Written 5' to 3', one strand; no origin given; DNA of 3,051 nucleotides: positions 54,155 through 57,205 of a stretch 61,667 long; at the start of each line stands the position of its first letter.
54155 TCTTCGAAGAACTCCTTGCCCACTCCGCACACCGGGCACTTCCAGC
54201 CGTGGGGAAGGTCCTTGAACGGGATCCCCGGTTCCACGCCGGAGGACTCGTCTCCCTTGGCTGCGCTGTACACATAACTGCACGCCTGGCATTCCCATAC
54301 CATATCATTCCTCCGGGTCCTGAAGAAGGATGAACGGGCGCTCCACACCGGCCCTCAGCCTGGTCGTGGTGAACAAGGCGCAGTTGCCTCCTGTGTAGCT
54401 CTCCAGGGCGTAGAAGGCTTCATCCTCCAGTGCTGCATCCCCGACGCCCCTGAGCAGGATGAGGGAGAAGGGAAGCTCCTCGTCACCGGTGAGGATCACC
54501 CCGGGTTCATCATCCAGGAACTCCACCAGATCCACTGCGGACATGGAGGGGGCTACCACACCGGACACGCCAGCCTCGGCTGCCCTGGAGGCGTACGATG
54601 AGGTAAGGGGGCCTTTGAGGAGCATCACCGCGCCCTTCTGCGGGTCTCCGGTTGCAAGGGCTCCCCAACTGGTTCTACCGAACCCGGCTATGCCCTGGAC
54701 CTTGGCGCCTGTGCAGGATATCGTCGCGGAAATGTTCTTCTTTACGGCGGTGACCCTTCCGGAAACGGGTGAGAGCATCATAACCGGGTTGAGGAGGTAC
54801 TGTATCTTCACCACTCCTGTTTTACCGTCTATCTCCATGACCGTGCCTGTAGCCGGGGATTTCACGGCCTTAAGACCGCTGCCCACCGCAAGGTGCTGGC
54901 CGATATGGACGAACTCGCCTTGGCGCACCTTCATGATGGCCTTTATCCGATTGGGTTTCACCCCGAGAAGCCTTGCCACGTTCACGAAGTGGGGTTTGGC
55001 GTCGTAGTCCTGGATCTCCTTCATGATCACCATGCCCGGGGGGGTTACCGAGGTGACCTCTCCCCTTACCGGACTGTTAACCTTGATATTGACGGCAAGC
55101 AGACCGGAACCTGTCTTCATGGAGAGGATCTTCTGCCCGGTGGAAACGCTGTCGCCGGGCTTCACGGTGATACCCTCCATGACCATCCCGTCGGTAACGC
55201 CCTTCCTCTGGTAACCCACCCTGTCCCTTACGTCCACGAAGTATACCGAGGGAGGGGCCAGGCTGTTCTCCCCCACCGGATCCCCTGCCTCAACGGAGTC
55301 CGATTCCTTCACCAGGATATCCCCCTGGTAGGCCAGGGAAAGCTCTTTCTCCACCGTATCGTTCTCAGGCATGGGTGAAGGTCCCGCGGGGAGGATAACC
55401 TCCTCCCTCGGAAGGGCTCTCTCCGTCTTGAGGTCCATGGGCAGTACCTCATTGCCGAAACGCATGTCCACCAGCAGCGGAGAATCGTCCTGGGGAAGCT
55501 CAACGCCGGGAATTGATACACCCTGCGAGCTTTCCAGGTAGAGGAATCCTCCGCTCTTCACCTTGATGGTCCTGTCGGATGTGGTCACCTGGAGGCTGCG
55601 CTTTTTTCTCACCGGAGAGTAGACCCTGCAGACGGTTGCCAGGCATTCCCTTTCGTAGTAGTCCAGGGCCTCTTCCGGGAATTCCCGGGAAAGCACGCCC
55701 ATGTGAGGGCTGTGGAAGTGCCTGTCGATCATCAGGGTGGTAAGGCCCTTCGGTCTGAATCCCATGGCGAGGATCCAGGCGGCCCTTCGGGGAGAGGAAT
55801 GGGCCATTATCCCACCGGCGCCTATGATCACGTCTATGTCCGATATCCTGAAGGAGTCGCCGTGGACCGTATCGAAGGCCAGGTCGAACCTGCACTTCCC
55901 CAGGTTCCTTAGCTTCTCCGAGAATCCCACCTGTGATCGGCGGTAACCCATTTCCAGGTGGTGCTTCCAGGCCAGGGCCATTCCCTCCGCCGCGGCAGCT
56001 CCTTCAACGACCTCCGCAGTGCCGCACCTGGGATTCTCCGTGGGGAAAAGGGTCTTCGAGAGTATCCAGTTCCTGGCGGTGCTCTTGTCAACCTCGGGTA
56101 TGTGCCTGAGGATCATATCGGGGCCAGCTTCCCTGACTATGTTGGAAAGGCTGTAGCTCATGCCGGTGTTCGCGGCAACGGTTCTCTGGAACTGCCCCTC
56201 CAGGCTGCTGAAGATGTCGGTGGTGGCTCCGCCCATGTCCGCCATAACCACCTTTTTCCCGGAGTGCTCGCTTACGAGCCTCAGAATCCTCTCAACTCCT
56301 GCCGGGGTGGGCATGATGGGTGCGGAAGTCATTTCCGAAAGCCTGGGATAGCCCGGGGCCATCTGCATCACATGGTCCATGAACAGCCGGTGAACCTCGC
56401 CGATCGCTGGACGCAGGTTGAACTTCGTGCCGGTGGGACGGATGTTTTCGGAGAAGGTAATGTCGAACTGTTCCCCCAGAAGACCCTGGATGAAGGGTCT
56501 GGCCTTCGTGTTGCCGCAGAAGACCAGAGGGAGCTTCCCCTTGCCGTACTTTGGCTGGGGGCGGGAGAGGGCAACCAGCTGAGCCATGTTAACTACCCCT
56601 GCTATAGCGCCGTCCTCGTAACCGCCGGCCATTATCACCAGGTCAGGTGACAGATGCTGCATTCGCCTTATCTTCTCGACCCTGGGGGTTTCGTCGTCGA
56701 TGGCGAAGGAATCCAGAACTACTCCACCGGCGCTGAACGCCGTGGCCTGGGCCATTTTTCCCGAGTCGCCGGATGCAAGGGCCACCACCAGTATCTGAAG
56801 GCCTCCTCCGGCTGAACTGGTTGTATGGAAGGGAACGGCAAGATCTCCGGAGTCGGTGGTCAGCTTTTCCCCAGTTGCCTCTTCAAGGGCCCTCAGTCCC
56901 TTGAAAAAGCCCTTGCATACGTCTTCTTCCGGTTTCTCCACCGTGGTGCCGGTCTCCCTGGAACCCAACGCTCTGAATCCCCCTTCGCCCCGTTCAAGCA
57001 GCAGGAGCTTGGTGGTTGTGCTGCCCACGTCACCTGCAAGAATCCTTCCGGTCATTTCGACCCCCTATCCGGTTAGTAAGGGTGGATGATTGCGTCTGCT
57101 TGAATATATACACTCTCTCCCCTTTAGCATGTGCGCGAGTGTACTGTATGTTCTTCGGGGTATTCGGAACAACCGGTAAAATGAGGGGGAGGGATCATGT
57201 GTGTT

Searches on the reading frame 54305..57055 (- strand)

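Call 23: search_protein_families(library=ncbifam, proteins=[window:54305-57055:-], max_evalue=1e-8)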
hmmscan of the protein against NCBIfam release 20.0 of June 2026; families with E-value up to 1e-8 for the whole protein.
window:54305-57055:- (916 aa): 3 families
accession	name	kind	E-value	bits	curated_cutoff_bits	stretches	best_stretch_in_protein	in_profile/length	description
NF040745.1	accessory_GlmL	equivalog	2.2e-40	138.9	475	1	6-469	2-455/459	methylaspartate mutase accessory protein GlmL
NF040744.1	ornith_Or-4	equivalog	2e-35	122.3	600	1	5-288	3-269/448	GlmL-related ornithine degradation protein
TIGR01319.1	glmL_fam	subfamily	1.2e-29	103.5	204.05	1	9-289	2-266/456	GlmL family protein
